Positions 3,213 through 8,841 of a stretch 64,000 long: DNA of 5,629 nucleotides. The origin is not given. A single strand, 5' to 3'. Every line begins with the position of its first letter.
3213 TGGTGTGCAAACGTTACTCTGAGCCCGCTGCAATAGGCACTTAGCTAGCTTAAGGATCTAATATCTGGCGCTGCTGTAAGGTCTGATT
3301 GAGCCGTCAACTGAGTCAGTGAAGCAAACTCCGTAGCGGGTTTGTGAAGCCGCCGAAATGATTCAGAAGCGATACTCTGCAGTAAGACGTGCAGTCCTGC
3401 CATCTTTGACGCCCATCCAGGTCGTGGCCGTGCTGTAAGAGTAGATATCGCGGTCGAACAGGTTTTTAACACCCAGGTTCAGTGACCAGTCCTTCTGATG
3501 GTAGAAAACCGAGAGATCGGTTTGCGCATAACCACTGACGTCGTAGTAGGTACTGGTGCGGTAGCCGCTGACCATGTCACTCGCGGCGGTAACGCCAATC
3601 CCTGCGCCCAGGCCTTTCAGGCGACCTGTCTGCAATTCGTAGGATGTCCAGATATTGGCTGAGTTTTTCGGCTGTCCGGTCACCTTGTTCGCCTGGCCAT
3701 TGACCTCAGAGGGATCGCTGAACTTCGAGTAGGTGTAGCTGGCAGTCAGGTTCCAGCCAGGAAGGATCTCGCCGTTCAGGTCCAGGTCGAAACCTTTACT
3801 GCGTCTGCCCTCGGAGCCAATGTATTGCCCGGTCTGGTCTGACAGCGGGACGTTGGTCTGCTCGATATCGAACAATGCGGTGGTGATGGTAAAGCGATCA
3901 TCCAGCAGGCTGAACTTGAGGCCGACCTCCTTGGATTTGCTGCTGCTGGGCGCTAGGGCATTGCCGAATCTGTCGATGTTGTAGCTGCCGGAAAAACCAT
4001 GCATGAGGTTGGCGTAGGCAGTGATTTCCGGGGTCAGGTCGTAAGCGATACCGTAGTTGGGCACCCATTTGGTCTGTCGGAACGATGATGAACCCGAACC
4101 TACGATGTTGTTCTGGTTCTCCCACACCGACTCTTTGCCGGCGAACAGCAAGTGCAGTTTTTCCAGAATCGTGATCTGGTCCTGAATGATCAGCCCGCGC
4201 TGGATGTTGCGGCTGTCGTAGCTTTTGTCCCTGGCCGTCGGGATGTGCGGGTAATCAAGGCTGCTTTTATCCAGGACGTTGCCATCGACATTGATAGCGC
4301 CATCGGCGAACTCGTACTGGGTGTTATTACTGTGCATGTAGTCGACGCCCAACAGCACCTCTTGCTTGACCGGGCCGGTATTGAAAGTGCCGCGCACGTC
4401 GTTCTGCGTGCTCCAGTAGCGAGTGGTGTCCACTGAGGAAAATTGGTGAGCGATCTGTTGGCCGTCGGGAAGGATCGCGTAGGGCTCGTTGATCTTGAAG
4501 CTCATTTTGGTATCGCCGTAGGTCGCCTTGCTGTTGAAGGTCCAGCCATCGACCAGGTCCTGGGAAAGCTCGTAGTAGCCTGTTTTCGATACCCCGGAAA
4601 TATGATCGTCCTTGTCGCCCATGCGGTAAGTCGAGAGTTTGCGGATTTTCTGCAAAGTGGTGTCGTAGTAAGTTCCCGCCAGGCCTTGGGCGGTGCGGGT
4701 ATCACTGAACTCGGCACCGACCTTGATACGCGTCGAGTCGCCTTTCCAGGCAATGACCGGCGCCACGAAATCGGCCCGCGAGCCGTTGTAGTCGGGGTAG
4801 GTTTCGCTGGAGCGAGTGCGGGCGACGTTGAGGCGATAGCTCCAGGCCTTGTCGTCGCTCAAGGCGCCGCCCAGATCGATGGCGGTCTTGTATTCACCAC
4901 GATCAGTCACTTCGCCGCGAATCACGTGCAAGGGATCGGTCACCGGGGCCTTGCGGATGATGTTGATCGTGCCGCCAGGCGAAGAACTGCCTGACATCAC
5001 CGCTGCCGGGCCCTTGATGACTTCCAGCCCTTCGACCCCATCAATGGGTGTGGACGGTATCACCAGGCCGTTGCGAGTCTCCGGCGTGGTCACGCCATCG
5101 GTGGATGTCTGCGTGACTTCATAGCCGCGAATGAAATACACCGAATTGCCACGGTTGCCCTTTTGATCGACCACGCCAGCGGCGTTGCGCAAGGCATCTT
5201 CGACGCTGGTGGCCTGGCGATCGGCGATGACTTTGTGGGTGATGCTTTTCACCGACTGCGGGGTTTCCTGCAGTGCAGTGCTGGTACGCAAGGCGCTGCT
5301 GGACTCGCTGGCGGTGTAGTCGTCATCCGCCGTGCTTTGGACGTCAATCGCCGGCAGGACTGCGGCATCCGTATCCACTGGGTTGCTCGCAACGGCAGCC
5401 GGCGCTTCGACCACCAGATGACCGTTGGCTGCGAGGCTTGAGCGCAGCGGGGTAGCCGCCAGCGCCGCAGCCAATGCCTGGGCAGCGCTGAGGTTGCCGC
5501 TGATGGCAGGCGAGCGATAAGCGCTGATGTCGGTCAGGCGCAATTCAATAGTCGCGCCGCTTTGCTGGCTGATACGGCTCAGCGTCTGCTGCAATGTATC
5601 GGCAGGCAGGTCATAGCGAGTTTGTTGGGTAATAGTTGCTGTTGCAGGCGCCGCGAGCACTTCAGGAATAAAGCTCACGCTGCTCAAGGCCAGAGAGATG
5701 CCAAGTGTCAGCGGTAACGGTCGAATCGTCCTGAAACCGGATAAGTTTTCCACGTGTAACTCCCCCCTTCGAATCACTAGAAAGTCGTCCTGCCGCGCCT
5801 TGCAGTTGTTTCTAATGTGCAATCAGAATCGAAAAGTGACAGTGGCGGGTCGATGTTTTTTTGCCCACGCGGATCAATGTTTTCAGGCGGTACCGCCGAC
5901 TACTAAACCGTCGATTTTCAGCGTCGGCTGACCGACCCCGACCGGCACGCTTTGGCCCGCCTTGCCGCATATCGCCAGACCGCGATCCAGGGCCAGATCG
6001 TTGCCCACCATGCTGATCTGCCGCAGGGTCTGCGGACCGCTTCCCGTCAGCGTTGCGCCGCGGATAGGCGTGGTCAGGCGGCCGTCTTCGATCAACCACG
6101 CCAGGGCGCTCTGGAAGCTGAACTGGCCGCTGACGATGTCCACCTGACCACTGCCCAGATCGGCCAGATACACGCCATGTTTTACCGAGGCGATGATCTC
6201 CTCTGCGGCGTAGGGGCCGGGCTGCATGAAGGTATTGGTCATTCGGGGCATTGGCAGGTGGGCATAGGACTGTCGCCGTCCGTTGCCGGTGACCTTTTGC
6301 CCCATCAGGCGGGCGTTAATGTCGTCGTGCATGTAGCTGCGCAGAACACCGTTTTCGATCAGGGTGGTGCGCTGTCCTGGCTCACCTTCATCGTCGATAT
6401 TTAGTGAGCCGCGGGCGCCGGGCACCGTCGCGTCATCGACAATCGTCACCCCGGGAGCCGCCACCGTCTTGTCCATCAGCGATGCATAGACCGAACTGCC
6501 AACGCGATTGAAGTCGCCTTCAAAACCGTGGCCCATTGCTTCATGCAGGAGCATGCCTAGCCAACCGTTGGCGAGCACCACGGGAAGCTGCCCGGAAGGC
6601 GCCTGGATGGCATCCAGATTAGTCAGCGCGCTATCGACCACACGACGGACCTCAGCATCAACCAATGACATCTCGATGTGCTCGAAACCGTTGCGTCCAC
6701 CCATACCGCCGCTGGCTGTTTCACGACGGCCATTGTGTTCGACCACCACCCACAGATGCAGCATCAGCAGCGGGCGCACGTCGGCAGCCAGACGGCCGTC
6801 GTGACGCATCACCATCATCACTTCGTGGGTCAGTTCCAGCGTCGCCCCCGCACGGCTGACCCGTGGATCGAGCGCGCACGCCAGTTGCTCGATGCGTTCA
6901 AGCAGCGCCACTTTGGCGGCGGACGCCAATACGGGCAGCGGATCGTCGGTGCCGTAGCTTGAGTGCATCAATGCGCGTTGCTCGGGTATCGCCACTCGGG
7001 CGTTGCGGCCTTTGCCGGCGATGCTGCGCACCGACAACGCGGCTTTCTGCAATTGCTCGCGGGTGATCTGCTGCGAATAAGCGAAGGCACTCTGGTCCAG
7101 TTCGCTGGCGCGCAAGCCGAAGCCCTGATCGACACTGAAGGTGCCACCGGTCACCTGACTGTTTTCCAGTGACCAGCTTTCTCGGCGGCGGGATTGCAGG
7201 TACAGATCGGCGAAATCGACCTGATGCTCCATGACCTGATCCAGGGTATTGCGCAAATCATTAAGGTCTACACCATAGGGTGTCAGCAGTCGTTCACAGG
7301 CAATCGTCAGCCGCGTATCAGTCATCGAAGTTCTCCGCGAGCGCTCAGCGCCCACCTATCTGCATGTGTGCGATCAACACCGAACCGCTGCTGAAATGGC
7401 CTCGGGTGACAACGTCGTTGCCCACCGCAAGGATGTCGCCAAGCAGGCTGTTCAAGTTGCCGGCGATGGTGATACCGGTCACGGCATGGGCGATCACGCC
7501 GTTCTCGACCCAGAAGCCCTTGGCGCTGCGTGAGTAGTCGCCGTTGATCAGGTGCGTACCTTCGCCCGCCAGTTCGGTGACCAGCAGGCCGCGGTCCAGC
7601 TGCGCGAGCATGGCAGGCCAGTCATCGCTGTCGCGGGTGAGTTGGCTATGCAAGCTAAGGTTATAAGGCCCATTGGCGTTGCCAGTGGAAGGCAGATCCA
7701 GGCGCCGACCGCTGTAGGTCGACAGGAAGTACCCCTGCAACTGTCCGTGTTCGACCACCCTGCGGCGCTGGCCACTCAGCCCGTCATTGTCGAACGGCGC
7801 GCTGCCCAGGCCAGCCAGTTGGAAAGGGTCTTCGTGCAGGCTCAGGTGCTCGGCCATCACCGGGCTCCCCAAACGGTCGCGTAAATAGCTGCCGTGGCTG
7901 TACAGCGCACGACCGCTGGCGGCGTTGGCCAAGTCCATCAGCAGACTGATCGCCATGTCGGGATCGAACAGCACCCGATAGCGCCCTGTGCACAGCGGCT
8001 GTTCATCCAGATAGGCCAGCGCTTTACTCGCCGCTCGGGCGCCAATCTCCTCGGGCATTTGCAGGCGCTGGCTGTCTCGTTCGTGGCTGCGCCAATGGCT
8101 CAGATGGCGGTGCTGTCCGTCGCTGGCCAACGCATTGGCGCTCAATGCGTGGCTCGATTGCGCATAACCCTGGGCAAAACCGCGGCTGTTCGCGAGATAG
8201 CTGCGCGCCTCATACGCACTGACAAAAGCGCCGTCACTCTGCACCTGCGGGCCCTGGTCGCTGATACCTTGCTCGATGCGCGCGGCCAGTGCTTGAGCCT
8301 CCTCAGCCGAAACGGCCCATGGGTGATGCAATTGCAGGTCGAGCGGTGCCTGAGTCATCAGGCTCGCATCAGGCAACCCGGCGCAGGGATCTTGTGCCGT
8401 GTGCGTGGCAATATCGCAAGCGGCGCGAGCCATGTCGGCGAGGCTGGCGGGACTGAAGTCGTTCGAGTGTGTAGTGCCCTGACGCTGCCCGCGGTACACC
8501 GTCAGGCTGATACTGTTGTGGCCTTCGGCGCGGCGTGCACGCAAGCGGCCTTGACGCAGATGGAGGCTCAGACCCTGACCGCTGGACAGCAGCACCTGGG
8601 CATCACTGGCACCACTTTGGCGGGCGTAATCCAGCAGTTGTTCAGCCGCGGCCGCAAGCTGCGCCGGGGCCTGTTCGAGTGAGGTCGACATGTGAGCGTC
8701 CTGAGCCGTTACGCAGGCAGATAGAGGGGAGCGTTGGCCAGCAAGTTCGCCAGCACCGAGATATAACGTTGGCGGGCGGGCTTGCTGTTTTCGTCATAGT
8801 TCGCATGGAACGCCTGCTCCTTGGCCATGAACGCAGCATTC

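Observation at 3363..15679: Candidate new protease-coupled import island: TonB receptor, private TonB-ExbBD, YddA/BacA-like ABC, TldD/TldE, thioredoxin fusion and ECF sigma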

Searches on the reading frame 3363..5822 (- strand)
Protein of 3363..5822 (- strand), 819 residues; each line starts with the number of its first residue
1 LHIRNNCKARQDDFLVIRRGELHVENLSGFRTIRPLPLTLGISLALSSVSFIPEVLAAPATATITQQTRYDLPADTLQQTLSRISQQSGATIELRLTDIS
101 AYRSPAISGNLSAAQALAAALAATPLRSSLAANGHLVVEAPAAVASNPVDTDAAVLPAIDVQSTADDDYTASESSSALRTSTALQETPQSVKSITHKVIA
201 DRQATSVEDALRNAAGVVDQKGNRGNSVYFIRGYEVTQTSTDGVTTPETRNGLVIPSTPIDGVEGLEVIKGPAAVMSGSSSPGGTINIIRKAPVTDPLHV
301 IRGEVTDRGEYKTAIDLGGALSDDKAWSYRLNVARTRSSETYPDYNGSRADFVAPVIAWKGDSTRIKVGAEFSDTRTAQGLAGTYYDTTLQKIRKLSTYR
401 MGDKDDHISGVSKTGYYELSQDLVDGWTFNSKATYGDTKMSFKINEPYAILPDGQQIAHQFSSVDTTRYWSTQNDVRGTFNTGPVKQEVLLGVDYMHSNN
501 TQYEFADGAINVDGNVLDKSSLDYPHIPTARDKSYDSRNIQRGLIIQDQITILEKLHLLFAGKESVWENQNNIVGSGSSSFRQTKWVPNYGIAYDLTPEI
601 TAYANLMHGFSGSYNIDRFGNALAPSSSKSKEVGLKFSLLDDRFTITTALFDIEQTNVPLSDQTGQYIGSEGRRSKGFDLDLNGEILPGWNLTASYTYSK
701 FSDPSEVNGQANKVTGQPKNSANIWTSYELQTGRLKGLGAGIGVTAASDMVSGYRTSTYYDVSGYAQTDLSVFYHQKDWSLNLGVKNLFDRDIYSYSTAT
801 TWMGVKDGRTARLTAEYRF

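Call 4: search_protein_families(library=pfam, proteins=[window:3363-5822:-], max_evalue=0.01)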
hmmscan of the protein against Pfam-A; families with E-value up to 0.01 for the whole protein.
window:3363-5822:- (819 aa): 3 families
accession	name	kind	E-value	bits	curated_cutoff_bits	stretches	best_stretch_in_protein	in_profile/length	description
PF00593.30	TonB_dep_Rec_b-barrel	-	7.6e-45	155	27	1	361-788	10-436/436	TonB dependent receptor-like, beta-barrel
PF07715.20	Plug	-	1.9e-19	70.6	23.9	1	184-285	2-107/107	TonB-dependent Receptor Plug Domain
PF07660.19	STN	-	1.4e-05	25.3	28.4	1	98-139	9-50/52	Secretin and TonB N terminus short domain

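Call 5: search_protein_families(library=ncbifam, proteins=[window:3363-5822:-], max_evalue=0.01)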
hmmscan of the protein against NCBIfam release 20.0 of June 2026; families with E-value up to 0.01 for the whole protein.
window:3363-5822:- (819 aa): 22 families
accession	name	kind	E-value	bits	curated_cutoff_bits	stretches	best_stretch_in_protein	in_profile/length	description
TIGR01783.1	TonB-siderophor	subfamily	8.6e-84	282.4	223.5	1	186-819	1-649/649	TonB-dependent siderophore receptor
NF007465.0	PRK10044.1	equivalog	2.7e-62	211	803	1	168-819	60-726/726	ferrichrome porin FhuA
NF010651.0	PRK14050.1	equivalog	3.9e-55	187.2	884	1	165-813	57-724/730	TonB-dependent siderophore receptor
NF010650.0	PRK14049.1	equivalog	4e-54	184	904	1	130-746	25-653/729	ferrioxamine B receptor precursor protein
NF049960.1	siderphRecptFauA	equivalog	9.4e-48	163.2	900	1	142-795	25-703/727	TonB-dependent alcaligin siderophore receptor FauA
NF047944.1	FoxamRcptFoxA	equivalog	1.1e-46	159.5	1300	1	170-781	37-654/697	ferrioxamine B receptor FoxA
NF007447.0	PRK10003.1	equivalog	1.5e-38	132.7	666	1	129-819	19-727/727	ferric-rhodotorulic acid/ferric-coprogen receptor FhuE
NF007349.0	PRK09840.1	equivalog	7.6e-32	110.1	686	2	622-819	560-760/760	catecholate siderophore receptor Fiu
TIGR01785.1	TonB-hemin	subfamily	4.3e-22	78.3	316.85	2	479-819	316-677/677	TonB-dependent heme/hemoglobin receptor family protein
TIGR01786.1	TonB-hemlactrns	subfamily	1.3e-18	66.8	323.75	2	179-289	13-132/719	TonB-dependent hemoglobin/transferrin/lactoferrin family receptor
TIGR01779.1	TonB-B12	equivalog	1.2e-17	63.7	599.7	2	172-301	30-164/614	TonB-dependent vitamin B12 receptor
NF041676.1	FecA_OM_dicitr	equivalog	1.1e-10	40.2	1100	2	51-293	11-251/773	TonB-dependent Fe(3+) dicitrate receptor FecA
NF010048.1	PRK13524.1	subfamily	4.2e-10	38.7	493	1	259-338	144-229/744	FepA family TonB-dependent siderophore receptor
NF010038.0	PRK13513.1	equivalog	3.3e-09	35.8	942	2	180-293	45-167/659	ligand-gated channel protein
NF010051.0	PRK13528.1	subfamily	4.2e-09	35.2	583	1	259-296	140-177/727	FepA family TonB-dependent siderophore receptor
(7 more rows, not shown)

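Call 58: search_solved_structures(query=window:3366-5753:-, max_evalue=0.00001)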
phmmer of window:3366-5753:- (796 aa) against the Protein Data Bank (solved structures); distinct sequences matched with E-value up to 0.00001: 28.
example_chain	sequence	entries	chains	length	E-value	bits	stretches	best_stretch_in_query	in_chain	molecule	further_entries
8b43_A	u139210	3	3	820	2e-52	181.7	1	21-795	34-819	Metal-pseudopaline receptor CntO | Ferrioxamine receptor FoxA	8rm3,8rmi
6z8a_A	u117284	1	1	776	7.6e-51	176.5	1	36-795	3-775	Ferrioxamine receptor FoxA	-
6i97_A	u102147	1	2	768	5.2e-50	173.7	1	45-795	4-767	Metal-pseudopaline receptor CntO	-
3qlb_A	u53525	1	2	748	8e-48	166.5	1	92-773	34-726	Enantio-pyochelin receptor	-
8a60_A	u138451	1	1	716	4e-44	154.3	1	146-773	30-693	Ferrichrome outer membrane transporter/phage receptor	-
8a8c_A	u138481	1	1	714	4.5e-44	154.1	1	147-773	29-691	Ferrichrome outer membrane transporter/phage receptor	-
1by3_A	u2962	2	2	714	7e-44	153.5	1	147-773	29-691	PROTEIN (FERRICHROME-IRON RECEPTOR PRECURSOR (FHUA)) | FERRIC HYDROXAMATE UPTAKE PROTEIN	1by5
1fcp_A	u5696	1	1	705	4.9e-42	147.4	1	147-773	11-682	PROTEIN (FERRIC HYDROXAMATE UPTAKE RECEPTOR)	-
2fcp_A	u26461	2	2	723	4.9e-42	147.4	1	147-773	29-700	PROTEIN (FERRIC HYDROXAMATE UPTAKE RECEPTOR) | FhuA iron-ferrichrome transporter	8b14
1qff_A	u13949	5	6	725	7.5e-42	146.7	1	147-773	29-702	FERRIC HYDROXAMATE UPTAKE RECEPTOR | PROTEIN (FERRIC HYDROXAMATE UPTAKE RECEPTOR) | FERRIC HYDROXAMATE RECEPTOR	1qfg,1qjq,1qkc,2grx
4cu4_A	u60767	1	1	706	8.5e-42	146.6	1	147-773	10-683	FERRICHROME-IRON RECEPTOR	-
1fi1_A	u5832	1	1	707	1e-41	146.3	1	147-773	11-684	FERRICHROME-IRON RECEPTOR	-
6i96_A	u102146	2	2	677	5.4e-39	137.3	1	142-795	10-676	Metal-pseudopaline receptor CntO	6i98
5odw_A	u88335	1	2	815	1.6e-37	132.4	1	35-775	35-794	Ferripyoverdine receptor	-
3efm_A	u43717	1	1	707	1.9e-36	128.9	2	511-782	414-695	Ferric alcaligin siderophore receptor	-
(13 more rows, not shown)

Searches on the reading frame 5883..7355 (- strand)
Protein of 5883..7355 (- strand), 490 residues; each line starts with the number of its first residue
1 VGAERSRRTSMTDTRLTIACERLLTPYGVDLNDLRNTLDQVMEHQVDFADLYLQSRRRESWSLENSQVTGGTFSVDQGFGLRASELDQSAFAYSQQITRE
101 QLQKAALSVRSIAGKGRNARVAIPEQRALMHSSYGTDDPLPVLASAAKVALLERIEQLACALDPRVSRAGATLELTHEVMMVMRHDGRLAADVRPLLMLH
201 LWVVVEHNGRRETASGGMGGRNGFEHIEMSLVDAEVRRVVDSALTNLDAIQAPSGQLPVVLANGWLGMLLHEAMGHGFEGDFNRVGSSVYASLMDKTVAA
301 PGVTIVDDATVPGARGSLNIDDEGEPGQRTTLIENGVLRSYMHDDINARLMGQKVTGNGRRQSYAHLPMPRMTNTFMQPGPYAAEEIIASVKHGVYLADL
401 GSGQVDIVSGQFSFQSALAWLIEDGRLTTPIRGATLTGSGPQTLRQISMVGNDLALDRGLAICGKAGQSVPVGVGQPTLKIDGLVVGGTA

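Call 4: search_protein_families(library=pfam, proteins=[window:5883-7355:-], max_evalue=0.01)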
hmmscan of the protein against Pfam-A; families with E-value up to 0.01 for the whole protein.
window:5883-7355:- (490 aa): 3 families
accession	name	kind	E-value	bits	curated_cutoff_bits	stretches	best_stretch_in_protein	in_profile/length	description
PF19289.4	PmbA_TldD_3rd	-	8.7e-64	215.1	22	1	254-488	1-220/220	PmbA/TldA metallopeptidase C-terminal domain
PF19290.4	PmbA_TldD_2nd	-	4.9e-10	40.3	20.9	1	143-247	6-109/109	PmbA/TldA metallopeptidase central domain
PF01523.21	PmbA_TldD_1st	-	6.5e-10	39.5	20.9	1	49-113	1-65/65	PmbA/TldA metallopeptidase domain 1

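Call 5: search_protein_families(library=ncbifam, proteins=[window:5883-7355:-], max_evalue=0.01)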
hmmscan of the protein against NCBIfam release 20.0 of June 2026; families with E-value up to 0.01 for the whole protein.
window:5883-7355:- (490 aa): 3 families
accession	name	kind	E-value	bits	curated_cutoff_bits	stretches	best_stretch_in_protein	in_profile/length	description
NF008006.0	PRK10735.1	equivalog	2.6e-164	547.2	513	1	16-490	3-481/481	metalloprotease TldD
NF040952.1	Arch_mtprotase_TldD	equivalog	1.5e-58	198.6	635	1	37-487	3-443/443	zinc metalloprotease TldD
NF008268.0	PRK11040.1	equivalog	2.7e-11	42.9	438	1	61-455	44-426/446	metalloprotease PmbA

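Call 61: search_solved_structures(query=window:5886-7325:-, max_evalue=1e-20, show_alignments=1)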
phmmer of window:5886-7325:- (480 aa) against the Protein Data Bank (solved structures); distinct sequences matched with E-value up to 1e-20: 3.
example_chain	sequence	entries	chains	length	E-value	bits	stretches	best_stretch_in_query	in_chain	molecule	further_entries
5nj5_A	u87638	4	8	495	5.8e-143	480.3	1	6-480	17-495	Metalloprotease TldD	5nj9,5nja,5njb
5njc_A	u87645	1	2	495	4.3e-142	477.4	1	6-480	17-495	Metalloprotease TldD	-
5njf_A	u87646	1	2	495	1.6e-141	475.6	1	6-480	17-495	Metalloprotease TldD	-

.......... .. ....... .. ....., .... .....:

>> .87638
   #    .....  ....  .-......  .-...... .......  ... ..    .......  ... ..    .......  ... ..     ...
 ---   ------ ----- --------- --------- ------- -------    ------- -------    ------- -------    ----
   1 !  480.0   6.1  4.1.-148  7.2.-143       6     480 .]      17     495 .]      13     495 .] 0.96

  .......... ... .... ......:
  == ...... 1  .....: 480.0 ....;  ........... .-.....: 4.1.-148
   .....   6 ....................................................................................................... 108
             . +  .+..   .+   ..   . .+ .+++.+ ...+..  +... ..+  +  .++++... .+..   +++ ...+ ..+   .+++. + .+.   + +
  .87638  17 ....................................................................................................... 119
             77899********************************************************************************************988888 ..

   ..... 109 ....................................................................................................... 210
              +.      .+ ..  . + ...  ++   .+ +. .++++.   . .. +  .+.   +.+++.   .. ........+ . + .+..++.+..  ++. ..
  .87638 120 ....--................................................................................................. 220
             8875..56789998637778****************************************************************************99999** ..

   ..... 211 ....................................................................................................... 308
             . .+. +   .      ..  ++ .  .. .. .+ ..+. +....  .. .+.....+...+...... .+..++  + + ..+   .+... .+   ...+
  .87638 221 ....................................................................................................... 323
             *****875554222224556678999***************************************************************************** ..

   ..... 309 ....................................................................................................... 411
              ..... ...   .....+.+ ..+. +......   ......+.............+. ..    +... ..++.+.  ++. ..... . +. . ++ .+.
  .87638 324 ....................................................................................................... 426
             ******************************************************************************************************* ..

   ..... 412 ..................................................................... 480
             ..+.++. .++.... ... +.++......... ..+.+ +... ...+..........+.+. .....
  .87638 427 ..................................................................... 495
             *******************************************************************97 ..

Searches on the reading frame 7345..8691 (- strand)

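Call 4: search_protein_families(library=pfam, proteins=[window:7345-8691:-], max_evalue=0.01)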
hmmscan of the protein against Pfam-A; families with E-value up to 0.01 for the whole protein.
window:7345-8691:- (448 aa): 3 families
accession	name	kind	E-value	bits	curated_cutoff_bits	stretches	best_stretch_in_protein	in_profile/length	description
PF19289.4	PmbA_TldD_3rd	-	5e-58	196.3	22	1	235-447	1-220/220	PmbA/TldA metallopeptidase C-terminal domain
PF19290.4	PmbA_TldD_2nd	-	2e-11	44.7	20.9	1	123-226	2-107/109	PmbA/TldA metallopeptidase central domain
PF01523.21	PmbA_TldD_1st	-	7.7e-08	32.8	20.9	1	31-95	1-65/65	PmbA/TldA metallopeptidase domain 1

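Call 5: search_protein_families(library=ncbifam, proteins=[window:7345-8691:-], max_evalue=0.01)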
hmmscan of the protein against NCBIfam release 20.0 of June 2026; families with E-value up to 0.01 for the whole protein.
window:7345-8691:- (448 aa): 3 families
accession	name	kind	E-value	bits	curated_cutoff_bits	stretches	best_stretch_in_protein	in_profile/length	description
NF008268.0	PRK11040.1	equivalog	4.2e-99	332.2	438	1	6-447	8-445/446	metalloprotease PmbA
NF040952.1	Arch_mtprotase_TldD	equivalog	1.7e-08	33.6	635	1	19-427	3-412/443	zinc metalloprotease TldD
NF008006.0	PRK10735.1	equivalog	4.7e-07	28.6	513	1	270-427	281-445/481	metalloprotease TldD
